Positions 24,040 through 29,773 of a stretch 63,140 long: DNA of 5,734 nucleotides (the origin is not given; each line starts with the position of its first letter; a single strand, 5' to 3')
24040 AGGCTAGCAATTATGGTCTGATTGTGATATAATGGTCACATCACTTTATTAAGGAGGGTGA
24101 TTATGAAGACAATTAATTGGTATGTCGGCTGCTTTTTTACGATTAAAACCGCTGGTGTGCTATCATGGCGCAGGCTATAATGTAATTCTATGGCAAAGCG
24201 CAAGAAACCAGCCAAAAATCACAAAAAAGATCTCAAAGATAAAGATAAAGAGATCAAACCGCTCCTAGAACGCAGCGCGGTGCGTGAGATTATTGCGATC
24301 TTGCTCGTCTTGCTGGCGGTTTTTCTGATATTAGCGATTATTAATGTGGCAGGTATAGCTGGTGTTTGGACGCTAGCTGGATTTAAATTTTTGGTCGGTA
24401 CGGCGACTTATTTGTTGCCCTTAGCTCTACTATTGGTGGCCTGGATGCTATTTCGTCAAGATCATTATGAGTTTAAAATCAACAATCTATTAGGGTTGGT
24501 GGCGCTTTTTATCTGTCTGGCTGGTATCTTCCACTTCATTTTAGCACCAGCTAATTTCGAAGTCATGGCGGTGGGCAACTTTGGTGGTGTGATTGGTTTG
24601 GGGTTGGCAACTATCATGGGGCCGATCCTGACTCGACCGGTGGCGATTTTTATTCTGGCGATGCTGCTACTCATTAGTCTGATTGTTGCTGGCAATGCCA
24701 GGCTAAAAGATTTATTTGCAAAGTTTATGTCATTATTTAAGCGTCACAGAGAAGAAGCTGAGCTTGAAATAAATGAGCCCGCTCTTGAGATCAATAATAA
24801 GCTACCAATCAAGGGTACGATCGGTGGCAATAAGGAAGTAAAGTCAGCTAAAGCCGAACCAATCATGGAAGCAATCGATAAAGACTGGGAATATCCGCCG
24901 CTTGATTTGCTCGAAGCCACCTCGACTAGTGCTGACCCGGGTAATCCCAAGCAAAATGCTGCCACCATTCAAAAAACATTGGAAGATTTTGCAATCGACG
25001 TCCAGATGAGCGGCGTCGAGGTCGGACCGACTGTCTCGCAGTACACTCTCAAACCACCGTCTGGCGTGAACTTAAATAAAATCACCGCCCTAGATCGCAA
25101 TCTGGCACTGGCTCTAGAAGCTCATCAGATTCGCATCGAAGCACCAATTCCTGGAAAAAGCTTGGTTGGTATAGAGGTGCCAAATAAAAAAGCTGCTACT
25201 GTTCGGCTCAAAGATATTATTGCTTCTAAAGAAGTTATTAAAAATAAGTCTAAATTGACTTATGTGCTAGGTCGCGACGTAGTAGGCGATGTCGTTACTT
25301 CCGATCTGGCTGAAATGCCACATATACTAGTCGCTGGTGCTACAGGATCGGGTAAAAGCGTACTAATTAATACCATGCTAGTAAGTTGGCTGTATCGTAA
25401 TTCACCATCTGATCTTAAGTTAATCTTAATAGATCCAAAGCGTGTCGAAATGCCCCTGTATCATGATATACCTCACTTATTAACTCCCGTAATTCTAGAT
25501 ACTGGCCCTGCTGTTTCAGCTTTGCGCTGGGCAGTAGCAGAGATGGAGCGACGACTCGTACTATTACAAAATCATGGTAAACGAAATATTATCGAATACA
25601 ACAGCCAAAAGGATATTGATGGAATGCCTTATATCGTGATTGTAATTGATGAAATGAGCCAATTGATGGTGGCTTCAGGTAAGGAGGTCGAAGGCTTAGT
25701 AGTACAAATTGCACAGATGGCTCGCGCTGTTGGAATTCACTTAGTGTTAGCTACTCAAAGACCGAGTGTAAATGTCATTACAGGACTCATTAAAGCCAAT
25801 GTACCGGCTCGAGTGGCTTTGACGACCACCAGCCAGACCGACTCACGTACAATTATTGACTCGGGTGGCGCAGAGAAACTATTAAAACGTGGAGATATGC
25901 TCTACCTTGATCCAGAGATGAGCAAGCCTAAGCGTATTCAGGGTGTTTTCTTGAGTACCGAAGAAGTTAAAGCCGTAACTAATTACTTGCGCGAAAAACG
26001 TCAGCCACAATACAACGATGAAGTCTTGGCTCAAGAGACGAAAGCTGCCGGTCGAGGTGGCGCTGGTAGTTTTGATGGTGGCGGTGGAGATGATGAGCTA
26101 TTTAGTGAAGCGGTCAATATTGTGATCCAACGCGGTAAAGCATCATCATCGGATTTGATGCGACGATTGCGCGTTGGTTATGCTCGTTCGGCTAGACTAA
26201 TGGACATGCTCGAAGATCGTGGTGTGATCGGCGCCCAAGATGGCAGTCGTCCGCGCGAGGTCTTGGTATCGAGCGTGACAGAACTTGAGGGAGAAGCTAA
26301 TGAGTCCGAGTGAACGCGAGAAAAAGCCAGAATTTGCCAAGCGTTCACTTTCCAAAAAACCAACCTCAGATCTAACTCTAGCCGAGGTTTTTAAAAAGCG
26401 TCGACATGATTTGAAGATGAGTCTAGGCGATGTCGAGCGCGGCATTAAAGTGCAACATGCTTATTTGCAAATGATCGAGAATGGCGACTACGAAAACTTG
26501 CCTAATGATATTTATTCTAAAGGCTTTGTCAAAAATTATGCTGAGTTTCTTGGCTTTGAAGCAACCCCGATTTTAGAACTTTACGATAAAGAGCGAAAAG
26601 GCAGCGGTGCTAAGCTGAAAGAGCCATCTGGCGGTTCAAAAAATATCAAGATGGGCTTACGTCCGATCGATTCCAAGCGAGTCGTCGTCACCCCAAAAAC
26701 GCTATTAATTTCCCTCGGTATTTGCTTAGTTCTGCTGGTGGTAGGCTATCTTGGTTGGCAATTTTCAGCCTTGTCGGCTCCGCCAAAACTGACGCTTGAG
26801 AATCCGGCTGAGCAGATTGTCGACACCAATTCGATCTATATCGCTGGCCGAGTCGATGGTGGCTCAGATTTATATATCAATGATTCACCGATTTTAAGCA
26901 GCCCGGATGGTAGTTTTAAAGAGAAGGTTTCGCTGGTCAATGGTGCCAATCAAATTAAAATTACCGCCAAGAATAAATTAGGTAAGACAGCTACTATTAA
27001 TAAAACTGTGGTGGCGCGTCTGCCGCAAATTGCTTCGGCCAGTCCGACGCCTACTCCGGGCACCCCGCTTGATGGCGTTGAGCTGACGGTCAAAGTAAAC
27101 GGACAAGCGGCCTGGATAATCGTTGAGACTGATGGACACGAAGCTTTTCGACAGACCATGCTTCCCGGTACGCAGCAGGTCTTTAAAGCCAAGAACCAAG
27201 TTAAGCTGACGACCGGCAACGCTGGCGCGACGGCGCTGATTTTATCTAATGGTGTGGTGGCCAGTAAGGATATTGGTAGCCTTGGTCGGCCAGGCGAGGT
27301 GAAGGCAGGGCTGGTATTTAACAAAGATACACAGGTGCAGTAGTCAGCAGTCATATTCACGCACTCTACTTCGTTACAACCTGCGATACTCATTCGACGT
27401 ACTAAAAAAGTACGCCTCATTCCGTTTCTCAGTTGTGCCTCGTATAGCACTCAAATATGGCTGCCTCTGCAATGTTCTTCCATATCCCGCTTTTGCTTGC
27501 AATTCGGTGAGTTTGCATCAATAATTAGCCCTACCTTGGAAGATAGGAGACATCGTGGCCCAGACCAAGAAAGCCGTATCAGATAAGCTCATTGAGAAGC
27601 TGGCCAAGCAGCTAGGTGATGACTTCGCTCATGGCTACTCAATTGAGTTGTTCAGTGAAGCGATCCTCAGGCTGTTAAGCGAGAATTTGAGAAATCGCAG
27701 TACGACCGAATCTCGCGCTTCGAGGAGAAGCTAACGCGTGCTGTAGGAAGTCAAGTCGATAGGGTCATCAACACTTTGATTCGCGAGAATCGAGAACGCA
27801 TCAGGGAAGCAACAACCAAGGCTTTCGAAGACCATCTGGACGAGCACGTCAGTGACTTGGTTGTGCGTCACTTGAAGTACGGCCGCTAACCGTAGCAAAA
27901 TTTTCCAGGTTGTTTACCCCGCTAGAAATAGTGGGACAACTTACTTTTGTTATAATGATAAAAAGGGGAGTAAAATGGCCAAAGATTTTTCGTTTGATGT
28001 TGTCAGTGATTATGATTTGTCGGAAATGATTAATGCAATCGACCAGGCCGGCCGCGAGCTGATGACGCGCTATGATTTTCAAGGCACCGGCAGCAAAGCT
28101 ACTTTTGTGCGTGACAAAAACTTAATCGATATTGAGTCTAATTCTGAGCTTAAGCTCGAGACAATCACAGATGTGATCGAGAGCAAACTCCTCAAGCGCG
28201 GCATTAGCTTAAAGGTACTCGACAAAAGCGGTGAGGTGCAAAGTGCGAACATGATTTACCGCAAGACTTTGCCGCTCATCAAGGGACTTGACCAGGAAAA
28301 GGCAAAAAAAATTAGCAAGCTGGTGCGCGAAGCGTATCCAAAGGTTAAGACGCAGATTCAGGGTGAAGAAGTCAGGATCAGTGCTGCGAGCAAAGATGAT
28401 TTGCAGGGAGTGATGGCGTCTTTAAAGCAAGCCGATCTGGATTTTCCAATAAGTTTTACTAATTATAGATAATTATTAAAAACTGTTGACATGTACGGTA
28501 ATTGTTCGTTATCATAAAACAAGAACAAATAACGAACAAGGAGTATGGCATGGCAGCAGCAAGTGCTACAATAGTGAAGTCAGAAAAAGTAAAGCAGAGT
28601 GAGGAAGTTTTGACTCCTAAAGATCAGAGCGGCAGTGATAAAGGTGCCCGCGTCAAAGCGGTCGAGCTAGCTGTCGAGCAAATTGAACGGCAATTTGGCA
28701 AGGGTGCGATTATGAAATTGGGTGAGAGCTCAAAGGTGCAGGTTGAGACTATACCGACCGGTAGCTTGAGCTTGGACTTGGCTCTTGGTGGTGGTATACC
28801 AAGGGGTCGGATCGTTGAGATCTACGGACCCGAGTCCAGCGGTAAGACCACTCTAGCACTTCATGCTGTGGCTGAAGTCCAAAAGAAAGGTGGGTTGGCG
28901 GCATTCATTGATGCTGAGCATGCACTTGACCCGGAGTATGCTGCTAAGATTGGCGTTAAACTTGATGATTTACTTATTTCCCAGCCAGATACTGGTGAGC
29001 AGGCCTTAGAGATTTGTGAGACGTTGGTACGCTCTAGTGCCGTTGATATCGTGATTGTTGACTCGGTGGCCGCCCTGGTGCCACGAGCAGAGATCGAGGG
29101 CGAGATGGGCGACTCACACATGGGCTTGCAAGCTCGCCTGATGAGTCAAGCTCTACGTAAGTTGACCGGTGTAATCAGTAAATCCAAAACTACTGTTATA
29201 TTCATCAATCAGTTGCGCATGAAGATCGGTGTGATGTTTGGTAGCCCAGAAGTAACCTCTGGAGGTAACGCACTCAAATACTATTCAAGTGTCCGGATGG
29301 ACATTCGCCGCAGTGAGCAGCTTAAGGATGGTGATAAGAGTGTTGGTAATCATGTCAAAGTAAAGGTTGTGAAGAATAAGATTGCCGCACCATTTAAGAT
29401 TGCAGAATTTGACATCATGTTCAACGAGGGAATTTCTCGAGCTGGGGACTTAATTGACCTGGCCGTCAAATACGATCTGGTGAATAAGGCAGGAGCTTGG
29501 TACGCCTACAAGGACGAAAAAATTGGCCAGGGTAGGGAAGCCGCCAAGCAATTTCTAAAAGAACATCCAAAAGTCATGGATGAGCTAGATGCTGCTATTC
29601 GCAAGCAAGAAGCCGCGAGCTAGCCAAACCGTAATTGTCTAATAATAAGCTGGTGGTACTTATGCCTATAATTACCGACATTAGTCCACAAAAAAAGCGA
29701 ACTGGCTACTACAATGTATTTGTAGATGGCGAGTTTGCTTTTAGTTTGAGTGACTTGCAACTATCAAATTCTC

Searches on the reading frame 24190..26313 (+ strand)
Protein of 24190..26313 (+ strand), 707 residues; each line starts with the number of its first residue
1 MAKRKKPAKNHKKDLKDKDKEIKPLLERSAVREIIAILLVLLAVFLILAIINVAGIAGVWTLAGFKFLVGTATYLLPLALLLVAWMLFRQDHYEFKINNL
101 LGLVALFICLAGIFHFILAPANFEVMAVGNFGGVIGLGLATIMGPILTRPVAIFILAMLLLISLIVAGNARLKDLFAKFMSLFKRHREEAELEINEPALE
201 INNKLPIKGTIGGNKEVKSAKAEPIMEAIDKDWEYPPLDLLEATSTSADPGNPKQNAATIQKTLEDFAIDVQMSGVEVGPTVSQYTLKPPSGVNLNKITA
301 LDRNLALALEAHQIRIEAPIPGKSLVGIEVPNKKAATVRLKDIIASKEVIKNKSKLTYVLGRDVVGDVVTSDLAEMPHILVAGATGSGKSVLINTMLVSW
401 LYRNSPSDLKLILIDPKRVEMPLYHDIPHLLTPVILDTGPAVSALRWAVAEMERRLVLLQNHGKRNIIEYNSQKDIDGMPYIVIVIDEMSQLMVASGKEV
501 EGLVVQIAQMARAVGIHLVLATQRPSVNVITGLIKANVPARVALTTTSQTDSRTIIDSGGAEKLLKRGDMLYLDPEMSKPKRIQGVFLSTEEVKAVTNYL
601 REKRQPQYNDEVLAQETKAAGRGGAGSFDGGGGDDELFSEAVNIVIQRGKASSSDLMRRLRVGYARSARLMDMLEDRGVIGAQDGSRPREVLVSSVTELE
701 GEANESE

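Call 42: search_protein_families(library=pfam, proteins=[window:24190-26313:+], max_evalue=0.0001)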
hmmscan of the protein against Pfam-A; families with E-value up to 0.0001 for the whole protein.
window:24190-26313:+ (707 aa): 6 families
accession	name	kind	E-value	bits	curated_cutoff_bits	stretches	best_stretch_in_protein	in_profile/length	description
PF01580.24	FtsK_SpoIIIE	-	3.1e-54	184.2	24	1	339-527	1-221/221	FtsK/SpoIIIE family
PF17854.6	FtsK_alpha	-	1.6e-28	99.3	22.9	1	236-332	2-101/101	FtsK alpha domain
PF09397.16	FtsK_gamma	-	7.1e-25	87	30.6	1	634-693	3-62/63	Ftsk gamma domain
PF13491.11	FtsK_4TM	-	6.6e-13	49.1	23.1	1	50-177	43-168/171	4TM region of DNA translocase FtsK/SpoIIIE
PF05729.18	NACHT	-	5.2e-05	23.6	26.7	1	379-563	3-143/167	NACHT domain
PF20703.3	nSTAND1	-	5.2e-05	23.5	27.1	1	360-523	17-160/379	Novel STAND NTPase 1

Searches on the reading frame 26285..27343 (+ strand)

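Call 42: search_protein_families(library=pfam, proteins=[window:26285-27343:+], max_evalue=0.0001)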
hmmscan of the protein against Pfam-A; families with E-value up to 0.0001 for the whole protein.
window:26285-27343:+ (352 aa): 3 families
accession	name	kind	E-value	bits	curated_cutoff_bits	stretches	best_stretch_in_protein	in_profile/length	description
PF13413.12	HTH_25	-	3.8e-16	59.1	24.6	1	37-95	3-61/62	Helix-turn-helix domain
PF09136.16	Glucodextran_B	-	1.8e-10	41.1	27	1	167-244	1-81/83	Glucodextranase, domain B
PF13464.11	RodZ_C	-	3.9e-07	30.4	23.9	1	274-320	6-53/72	RodZ C-terminal domain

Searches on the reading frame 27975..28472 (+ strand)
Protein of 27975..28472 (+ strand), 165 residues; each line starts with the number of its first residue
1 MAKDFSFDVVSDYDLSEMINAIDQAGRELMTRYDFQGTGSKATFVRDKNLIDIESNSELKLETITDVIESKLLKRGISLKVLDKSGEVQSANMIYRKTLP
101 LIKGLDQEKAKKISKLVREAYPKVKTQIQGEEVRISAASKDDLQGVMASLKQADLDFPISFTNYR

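Call 42: search_protein_families(library=pfam, proteins=[window:27975-28472:+], max_evalue=0.0001)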
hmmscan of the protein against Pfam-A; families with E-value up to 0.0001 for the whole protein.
window:27975-28472:+ (165 aa): 1 family
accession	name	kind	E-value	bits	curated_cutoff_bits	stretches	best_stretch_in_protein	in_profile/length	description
PF04461.18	DUF520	-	1.1e-52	178.8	23.2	1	6-165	2-161/161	Protein of unknown function (DUF520)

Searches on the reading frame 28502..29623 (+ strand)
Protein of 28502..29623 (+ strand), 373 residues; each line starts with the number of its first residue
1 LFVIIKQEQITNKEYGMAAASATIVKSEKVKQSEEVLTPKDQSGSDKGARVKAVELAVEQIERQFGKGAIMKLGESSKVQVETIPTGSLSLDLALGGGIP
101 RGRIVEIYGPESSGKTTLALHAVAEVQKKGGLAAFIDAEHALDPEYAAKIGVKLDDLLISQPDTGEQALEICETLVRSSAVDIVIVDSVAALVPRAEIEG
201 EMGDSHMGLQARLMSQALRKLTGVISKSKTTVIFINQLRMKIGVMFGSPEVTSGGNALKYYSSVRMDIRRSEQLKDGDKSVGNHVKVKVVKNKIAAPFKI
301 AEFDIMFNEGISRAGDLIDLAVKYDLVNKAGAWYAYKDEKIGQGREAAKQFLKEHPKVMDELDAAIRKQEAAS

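Call 42: search_protein_families(library=pfam, proteins=[window:28502-29623:+], max_evalue=0.0001)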
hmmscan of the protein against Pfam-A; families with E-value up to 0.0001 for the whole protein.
window:28502-29623:+ (373 aa): 8 families
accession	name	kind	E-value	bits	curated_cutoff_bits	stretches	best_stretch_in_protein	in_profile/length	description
PF00154.27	RecA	-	1e-138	461.6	27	1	52-312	1-262/262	recA bacterial DNA recombination protein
PF21096.2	RecA_C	-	2.5e-25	88.8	27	1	315-369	1-55/57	RecA C-terminal domain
PF08423.17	Rad51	-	6.7e-12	45.6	22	1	80-271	4-212/244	Rad51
PF06745.19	ATPase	-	5.6e-08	32.9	26.6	1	84-240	1-166/231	KaiC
PF01637.24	ATPase_2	-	9.8e-06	26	33.2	1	103-234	21-115/225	ATPase domain predominantly from Archaea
PF13481.12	AAA_25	-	3.4e-05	24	27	0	91-130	22-59/195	AAA domain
PF02283.22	CobU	-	6.9e-05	22.9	27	0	107-236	3-122/168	Cobinamide kinase / cobinamide phosphate guanyltransferase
PF13191.12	AAA_16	-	7.6e-05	23.7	32.6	0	100-237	22-140/167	AAA ATPase domain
